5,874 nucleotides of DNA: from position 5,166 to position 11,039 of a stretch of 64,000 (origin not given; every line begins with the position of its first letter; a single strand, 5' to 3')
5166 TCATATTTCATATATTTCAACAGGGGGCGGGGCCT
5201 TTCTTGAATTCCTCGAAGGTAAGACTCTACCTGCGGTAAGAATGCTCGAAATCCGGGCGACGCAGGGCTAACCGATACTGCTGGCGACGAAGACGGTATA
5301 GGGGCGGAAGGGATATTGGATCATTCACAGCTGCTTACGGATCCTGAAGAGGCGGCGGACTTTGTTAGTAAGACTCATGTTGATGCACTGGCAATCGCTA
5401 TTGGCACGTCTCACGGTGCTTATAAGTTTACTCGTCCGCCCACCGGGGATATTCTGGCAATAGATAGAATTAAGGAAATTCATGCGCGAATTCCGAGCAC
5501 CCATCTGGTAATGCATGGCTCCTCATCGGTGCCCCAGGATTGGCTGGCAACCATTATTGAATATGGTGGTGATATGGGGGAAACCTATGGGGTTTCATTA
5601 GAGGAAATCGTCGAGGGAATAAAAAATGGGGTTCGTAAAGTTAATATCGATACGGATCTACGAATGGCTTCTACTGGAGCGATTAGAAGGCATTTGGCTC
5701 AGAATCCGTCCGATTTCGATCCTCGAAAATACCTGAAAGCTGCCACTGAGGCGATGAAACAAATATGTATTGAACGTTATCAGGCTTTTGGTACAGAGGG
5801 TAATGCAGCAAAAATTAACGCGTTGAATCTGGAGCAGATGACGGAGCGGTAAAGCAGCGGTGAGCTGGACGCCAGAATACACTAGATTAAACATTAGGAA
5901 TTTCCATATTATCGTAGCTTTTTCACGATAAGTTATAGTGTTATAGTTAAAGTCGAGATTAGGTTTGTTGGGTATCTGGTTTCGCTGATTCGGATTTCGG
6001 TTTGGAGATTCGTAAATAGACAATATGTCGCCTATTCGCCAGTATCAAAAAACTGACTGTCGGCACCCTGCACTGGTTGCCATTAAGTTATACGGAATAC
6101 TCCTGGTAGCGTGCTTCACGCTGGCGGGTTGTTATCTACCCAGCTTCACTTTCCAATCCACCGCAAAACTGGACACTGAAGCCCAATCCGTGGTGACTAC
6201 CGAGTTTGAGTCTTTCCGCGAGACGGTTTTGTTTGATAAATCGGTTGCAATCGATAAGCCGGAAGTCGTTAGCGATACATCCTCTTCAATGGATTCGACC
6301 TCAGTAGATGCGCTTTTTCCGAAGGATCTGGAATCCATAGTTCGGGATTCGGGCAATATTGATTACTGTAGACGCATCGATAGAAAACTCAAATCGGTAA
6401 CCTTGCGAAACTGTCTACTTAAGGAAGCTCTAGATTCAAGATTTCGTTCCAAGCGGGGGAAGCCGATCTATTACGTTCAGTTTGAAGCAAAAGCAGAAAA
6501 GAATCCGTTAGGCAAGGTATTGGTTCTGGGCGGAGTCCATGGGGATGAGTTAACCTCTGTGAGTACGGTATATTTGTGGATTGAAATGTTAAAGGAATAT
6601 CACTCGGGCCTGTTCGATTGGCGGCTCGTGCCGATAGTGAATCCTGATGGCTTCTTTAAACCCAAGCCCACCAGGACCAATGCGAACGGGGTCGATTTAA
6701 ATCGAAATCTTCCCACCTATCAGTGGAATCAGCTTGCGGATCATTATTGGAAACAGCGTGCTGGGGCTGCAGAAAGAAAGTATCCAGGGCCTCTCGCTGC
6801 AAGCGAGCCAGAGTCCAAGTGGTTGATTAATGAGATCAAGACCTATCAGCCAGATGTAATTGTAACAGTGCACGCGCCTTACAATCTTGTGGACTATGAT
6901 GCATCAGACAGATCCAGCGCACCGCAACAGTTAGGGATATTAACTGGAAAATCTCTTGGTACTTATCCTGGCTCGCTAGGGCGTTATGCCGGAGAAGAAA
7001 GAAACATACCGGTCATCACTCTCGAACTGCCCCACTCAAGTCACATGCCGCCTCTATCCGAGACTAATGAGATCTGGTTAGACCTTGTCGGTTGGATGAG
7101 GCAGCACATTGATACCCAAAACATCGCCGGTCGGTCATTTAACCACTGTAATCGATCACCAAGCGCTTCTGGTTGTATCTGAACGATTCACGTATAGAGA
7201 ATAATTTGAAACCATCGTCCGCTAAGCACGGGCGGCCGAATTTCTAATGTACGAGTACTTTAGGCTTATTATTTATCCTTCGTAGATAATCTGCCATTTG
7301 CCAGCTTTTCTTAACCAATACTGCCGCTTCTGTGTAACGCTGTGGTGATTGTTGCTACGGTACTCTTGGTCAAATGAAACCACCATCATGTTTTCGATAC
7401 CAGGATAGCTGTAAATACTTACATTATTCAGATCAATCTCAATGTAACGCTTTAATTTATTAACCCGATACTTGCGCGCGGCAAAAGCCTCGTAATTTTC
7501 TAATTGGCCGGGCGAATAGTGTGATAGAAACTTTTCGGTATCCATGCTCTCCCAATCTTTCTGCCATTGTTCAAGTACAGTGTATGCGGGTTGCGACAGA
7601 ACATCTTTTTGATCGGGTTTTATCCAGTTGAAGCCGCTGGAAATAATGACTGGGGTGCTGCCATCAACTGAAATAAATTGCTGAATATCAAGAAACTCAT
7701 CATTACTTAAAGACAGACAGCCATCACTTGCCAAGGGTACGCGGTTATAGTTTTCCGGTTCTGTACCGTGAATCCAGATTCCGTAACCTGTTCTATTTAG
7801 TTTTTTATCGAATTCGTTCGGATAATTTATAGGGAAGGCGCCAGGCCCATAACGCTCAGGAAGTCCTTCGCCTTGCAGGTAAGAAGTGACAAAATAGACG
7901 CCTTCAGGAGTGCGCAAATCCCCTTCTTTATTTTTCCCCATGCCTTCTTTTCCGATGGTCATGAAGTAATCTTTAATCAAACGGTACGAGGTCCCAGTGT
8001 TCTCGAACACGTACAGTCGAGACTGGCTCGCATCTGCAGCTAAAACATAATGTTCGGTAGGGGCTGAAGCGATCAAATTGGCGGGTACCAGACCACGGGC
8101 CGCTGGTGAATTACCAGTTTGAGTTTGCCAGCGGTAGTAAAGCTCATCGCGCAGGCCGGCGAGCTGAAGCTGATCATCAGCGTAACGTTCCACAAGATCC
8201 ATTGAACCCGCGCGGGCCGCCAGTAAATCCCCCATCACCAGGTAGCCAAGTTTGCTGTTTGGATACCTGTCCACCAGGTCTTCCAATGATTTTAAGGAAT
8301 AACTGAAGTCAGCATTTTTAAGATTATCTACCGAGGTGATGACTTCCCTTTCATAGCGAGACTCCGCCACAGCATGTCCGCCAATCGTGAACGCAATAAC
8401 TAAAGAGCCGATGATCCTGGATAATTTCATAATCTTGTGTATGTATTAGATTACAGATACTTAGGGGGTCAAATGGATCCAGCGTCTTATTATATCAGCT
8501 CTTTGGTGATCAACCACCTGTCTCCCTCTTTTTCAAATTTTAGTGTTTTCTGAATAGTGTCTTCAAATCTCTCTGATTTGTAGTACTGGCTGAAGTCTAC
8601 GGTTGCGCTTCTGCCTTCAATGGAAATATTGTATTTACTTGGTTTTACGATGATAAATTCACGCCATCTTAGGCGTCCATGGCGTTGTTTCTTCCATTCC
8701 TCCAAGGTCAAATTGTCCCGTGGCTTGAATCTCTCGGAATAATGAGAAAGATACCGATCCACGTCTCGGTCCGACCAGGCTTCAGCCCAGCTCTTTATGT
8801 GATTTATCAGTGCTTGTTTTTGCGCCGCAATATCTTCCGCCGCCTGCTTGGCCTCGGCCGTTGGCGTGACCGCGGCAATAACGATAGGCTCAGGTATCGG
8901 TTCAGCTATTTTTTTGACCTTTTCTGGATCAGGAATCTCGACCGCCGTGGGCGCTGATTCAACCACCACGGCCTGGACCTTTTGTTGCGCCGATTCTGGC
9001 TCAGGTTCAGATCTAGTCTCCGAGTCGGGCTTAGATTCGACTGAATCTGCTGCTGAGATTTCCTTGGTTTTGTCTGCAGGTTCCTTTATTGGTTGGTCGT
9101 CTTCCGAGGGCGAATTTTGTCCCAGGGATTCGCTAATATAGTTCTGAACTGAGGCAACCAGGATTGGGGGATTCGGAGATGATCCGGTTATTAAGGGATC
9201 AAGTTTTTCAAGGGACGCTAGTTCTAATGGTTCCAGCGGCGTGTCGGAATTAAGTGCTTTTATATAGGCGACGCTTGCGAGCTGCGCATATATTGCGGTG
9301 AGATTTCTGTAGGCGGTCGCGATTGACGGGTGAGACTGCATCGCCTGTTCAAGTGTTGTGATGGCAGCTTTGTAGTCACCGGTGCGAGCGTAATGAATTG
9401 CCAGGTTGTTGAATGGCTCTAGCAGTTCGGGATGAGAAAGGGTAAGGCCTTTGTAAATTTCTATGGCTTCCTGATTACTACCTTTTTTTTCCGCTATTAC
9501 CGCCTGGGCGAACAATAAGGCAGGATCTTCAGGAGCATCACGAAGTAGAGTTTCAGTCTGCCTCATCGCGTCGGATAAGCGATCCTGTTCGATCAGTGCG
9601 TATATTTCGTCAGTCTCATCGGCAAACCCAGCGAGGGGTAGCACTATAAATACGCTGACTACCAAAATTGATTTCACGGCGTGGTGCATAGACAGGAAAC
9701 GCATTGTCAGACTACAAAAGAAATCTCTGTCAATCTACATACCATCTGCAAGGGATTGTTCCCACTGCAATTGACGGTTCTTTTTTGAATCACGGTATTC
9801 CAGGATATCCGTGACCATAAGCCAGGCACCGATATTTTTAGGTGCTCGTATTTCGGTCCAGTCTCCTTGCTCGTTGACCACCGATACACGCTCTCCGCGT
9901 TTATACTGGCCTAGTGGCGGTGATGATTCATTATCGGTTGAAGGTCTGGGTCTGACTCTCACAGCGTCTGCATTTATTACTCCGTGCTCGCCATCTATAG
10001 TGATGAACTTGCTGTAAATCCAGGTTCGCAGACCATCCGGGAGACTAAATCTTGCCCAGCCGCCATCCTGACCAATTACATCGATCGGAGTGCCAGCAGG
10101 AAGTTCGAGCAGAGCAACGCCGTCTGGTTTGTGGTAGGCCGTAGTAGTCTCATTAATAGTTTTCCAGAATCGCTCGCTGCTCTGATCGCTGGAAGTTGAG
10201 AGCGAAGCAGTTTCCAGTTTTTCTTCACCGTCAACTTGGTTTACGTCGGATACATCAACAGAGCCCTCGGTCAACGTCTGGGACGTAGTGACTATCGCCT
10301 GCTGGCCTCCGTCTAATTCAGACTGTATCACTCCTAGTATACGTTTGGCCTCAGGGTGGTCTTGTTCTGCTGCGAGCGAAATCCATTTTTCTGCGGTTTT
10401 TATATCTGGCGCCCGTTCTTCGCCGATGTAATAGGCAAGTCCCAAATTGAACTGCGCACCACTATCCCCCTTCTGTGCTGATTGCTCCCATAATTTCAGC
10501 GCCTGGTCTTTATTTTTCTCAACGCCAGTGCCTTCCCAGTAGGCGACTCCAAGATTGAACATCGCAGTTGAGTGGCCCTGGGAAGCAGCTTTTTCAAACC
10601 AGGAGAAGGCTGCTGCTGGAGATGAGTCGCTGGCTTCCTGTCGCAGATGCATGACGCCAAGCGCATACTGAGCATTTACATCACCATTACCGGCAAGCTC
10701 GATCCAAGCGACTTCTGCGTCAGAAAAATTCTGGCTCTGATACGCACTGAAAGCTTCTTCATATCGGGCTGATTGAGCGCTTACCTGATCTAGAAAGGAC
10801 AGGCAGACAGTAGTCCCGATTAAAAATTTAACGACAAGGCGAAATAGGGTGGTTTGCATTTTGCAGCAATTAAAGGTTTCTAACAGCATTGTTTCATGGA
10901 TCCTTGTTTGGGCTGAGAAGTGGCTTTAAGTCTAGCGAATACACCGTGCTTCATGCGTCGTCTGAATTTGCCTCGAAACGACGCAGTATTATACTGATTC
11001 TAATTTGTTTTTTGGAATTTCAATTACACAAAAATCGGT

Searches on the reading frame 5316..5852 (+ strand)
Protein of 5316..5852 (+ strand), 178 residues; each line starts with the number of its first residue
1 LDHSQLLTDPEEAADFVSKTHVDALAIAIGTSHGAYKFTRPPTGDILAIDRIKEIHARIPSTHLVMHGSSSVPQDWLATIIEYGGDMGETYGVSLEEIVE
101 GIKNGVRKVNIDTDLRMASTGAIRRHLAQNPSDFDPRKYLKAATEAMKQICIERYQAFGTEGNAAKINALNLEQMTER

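Call 64: search_protein_families(library=pfam, proteins=[window:5316-5852:+], max_evalue=0.00001)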
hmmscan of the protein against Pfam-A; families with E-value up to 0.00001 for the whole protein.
window:5316-5852:+ (178 aa): 1 family
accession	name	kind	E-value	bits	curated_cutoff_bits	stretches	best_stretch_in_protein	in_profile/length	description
PF01116.26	F_bP_aldolase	-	3e-42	145.5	25.5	1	3-162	147-276/277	Fructose-bisphosphate aldolase class-II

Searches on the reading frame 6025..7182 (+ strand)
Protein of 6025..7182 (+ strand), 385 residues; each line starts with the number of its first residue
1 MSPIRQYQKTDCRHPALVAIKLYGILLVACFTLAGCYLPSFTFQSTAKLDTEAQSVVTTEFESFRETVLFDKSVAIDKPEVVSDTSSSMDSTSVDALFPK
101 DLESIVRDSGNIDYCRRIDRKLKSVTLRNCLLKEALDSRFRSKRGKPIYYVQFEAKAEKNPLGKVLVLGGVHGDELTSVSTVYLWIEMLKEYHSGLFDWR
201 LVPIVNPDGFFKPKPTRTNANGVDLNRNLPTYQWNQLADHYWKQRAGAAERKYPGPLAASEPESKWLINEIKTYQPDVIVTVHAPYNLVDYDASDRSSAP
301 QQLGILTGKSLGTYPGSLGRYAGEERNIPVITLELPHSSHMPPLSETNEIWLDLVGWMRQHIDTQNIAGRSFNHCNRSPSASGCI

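Call 22: search_protein_families(library=pfam, proteins=[window:6025-7182:+], max_evalue=0.00001)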
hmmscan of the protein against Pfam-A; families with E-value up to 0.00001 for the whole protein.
window:6025-7182:+ (385 aa): 2 families
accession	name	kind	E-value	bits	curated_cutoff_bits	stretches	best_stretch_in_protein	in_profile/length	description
PF00246.29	Peptidase_M14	-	1.7e-17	64.4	21.6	1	141-291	23-190/286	Zinc carboxypeptidase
PF24827.1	AstE_AspA_cat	-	2e-06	27.9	25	1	163-233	3-68/192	Succinylglutamate desuccinylase/Aspartoacylase catalytic domain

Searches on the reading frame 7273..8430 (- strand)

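Call 22: search_protein_families(library=pfam, proteins=[window:7273-8430:-], max_evalue=0.00001)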
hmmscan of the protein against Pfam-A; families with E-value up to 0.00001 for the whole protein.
window:7273-8430:- (385 aa): 2 families
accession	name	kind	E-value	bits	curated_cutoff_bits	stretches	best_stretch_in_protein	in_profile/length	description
PF24125.1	Cds6_C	-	4.7e-26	91.7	27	1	285-384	5-110/111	Cds6 C-terminal NTF2-like domain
PF03734.19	YkuD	-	2.5e-14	54.5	23.4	1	129-263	3-146/146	L,D-transpeptidase catalytic domain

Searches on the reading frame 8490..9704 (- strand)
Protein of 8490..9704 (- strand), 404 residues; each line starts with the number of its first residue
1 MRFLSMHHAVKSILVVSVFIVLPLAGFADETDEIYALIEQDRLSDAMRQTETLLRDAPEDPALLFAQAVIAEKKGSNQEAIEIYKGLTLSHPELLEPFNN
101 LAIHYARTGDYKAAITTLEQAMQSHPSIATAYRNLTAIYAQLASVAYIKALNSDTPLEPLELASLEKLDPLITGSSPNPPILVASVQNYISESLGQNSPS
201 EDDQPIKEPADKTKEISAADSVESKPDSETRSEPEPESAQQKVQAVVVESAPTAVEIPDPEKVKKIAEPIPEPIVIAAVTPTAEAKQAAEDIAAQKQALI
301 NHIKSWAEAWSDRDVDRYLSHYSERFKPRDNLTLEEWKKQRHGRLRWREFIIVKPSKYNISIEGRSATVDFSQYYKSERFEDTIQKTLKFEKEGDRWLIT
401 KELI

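Call 22: search_protein_families(library=pfam, proteins=[window:8490-9704:-], max_evalue=0.00001)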
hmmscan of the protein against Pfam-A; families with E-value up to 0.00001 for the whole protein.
window:8490-9704:- (404 aa): 8 families
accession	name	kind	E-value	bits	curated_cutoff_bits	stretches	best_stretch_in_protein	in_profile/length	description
PF24125.1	Cds6_C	-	2.2e-14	54.1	27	1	299-402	2-110/111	Cds6 C-terminal NTF2-like domain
PF13432.12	TPR_16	-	1.4e-10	41.9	32.7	0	33-86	3-56/65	Tetratricopeptide repeat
PF13428.12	TPR_14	-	1.2e-07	32.2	23.5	0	101-135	7-41/44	Tetratricopeptide repeat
PF14559.12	TPR_19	-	2e-07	31.7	25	0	75-137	5-66/68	Tetratricopeptide repeat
PF13424.12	TPR_12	-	7.3e-07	29.7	30.1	0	78-123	27-73/77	Tetratricopeptide repeat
PF13371.12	TPR_9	-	1.5e-06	28.6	35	0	70-131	4-65/73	Tetratricopeptide repeat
PF07719.23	TPR_2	-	2.2e-06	27.8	27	0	98-126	4-32/34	Tetratricopeptide repeat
PF24575.1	TPR_Slam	-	9.4e-06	26.4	35.2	0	62-114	47-100/104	Surface lipoprotein assembly modifier, N-terminal TPR repeats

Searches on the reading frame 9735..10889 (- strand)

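Call 22: search_protein_families(library=pfam, proteins=[window:9735-10889:-], max_evalue=0.00001)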
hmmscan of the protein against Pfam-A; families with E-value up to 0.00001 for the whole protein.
window:9735-10889:- (384 aa): 3 families
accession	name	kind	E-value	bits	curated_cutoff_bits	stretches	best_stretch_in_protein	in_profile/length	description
PF08238.18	Sel1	-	3.1e-25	88.1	30.7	2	108-142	2-36/36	Sel1 repeat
PF08239.17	SH3_3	-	7.6e-13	48.9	27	0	309-356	2-47/54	Bacterial SH3 domain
PF23310.1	TPR_27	-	6.8e-06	26.2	27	0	92-140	46-94/110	Plant tetratrico peptide repeats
